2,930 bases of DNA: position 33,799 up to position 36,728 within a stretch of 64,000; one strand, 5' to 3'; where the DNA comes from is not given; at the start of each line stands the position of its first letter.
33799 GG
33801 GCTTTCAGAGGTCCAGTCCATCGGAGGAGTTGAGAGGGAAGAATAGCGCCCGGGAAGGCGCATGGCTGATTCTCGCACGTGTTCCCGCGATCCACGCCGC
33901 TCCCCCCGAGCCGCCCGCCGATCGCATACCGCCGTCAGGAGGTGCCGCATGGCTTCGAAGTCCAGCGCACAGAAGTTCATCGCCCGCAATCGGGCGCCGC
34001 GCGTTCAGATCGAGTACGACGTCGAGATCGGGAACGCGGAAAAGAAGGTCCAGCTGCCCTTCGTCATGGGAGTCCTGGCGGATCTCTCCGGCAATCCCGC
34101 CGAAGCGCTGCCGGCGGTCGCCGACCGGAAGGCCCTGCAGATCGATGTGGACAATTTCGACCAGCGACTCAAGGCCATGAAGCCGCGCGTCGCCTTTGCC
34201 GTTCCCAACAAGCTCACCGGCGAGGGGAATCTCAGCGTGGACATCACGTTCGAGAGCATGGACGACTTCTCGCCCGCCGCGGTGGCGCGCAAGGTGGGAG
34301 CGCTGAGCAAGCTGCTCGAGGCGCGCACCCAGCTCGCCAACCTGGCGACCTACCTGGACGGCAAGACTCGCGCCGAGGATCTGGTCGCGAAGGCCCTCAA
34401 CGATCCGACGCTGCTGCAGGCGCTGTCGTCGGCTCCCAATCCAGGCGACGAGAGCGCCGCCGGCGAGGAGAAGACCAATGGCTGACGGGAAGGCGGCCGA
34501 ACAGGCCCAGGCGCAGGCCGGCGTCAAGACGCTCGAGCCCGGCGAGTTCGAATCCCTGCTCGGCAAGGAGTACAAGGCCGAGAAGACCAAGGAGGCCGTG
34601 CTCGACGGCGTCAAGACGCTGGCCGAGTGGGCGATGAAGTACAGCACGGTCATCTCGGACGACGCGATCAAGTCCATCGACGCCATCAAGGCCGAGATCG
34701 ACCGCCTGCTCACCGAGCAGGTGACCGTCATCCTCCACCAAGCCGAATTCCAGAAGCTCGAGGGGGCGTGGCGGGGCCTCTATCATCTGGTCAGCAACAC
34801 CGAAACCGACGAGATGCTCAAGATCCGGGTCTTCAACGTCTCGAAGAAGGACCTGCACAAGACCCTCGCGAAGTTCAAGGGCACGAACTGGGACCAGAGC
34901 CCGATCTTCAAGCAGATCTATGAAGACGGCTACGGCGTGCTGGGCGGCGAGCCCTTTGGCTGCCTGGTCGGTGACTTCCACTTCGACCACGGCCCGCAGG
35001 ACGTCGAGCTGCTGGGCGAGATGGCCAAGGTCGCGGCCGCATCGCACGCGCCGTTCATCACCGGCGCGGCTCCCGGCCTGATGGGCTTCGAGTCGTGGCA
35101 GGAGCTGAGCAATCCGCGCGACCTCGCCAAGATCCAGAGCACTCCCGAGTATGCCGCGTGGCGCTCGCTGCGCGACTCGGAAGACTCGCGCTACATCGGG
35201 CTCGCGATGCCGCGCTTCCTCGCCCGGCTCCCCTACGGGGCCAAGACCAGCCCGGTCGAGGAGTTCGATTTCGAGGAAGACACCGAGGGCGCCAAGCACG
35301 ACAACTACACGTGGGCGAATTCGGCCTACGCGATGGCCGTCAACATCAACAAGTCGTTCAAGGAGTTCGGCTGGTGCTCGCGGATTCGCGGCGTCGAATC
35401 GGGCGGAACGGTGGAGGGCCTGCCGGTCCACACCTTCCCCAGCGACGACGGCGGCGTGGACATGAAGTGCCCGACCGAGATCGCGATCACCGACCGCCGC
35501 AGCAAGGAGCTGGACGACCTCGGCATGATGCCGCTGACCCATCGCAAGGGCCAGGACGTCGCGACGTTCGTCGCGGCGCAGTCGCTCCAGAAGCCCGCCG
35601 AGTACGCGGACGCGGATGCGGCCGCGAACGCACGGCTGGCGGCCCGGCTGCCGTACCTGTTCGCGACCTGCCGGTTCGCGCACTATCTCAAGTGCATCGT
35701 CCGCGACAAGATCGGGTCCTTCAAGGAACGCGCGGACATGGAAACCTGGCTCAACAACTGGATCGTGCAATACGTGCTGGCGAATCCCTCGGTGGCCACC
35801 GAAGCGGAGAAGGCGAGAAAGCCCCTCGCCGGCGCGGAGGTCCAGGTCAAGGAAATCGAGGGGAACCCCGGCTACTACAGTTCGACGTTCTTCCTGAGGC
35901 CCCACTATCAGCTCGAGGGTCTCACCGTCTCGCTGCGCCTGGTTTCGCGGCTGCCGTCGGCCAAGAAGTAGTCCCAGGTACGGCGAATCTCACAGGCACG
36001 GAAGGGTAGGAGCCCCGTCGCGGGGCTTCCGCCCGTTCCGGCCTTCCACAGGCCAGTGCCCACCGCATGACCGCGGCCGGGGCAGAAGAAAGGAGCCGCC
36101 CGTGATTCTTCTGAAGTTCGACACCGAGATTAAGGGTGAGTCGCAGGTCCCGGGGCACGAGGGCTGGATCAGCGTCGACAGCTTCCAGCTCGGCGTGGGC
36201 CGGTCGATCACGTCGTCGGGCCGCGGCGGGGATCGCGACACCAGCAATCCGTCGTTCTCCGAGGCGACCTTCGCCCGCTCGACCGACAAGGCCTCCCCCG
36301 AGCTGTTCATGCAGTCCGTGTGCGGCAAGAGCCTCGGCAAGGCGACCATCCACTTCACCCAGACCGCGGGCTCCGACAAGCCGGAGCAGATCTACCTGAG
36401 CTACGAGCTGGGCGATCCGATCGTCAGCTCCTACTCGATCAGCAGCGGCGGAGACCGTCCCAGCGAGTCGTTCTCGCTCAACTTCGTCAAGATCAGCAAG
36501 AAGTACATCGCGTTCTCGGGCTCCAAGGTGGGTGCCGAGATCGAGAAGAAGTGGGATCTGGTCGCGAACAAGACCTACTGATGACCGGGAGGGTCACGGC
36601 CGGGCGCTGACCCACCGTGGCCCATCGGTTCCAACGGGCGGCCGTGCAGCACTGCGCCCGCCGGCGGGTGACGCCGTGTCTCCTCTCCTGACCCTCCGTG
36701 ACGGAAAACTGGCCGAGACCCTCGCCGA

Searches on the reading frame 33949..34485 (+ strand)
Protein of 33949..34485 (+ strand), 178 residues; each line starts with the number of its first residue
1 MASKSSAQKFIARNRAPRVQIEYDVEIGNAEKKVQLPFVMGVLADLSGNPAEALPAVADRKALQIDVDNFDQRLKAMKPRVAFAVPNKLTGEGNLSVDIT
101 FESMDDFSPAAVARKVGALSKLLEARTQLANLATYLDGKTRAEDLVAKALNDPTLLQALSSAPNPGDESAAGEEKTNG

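Call 3: search_protein_families(library=pfam, proteins=[window:33949-34485:+], max_evalue=0.1)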
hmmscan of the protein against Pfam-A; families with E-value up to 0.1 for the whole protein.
window:33949-34485:+ (178 aa): 1 family
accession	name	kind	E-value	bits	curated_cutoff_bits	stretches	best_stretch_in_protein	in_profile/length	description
PF05591.17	T6SS_VipA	-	4.7e-57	192.6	24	1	12-161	2-152/155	Type VI secretion system, VipA, VC_A0107 or Hcp2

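Call 4: search_protein_families(library=ncbifam, proteins=[window:33949-34485:+], max_evalue=0.1)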
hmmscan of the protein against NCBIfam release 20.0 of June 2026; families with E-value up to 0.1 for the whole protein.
window:33949-34485:+ (178 aa): 1 family
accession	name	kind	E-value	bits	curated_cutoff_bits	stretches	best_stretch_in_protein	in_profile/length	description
TIGR03358.1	VI_chp_5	equivalog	9.1e-55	184.8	97.25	1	8-162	1-156/160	type VI secretion system contractile sheath small subunit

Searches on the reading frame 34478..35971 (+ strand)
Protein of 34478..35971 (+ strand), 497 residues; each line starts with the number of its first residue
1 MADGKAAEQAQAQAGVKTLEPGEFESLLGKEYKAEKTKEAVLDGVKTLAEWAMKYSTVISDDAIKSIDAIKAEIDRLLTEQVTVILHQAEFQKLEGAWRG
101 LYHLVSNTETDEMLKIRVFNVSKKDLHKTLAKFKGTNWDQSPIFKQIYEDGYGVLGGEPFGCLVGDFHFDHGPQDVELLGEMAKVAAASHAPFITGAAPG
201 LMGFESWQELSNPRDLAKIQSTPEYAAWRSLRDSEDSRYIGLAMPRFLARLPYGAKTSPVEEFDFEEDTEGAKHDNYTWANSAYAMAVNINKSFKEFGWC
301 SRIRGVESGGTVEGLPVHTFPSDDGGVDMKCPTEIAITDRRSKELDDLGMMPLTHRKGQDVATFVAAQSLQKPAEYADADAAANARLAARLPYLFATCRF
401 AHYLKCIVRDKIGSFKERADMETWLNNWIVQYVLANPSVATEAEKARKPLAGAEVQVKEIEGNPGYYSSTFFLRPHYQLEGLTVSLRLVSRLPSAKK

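Call 3: search_protein_families(library=pfam, proteins=[window:34478-35971:+], max_evalue=0.1)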
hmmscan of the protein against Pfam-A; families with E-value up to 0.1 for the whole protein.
window:34478-35971:+ (497 aa): 2 families
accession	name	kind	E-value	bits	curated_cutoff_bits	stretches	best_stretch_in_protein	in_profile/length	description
PF05943.17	VipB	-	3.5e-129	430.6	27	1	70-371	3-301/301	EvpB/VC_A0108, tail sheath N-terminal domain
PF18945.5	VipB_2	-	1.7e-44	151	27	1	381-492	2-112/112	EvpB/VC_A0108, tail sheath gpW/gp25-like domain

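Call 4: search_protein_families(library=ncbifam, proteins=[window:34478-35971:+], max_evalue=0.1)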
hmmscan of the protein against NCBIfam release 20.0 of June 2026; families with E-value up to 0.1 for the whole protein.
window:34478-35971:+ (497 aa): 1 family
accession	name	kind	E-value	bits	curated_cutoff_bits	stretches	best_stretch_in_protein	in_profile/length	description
TIGR03355.1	VI_chp_2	equivalog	1.9e-209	696.4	271.5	1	31-493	12-473/473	type VI secretion system contractile sheath large subunit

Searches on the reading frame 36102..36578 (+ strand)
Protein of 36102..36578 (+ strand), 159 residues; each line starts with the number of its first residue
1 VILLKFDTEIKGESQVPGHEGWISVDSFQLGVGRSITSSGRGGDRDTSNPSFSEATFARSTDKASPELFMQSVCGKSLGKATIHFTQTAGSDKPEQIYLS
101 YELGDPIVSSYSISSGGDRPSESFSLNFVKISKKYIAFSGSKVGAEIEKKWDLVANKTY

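Call 19: search_protein_families(library=pfam, proteins=[window:36102-36578:+], max_evalue=0.001)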
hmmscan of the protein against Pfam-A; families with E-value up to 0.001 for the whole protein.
window:36102-36578:+ (159 aa): 1 family
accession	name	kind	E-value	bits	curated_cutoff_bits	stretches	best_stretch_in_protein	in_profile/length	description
PF05638.18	T6SS_HCP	-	1.9e-30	106.2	23.5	1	4-135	2-129/129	Type VI secretion system effector, Hcp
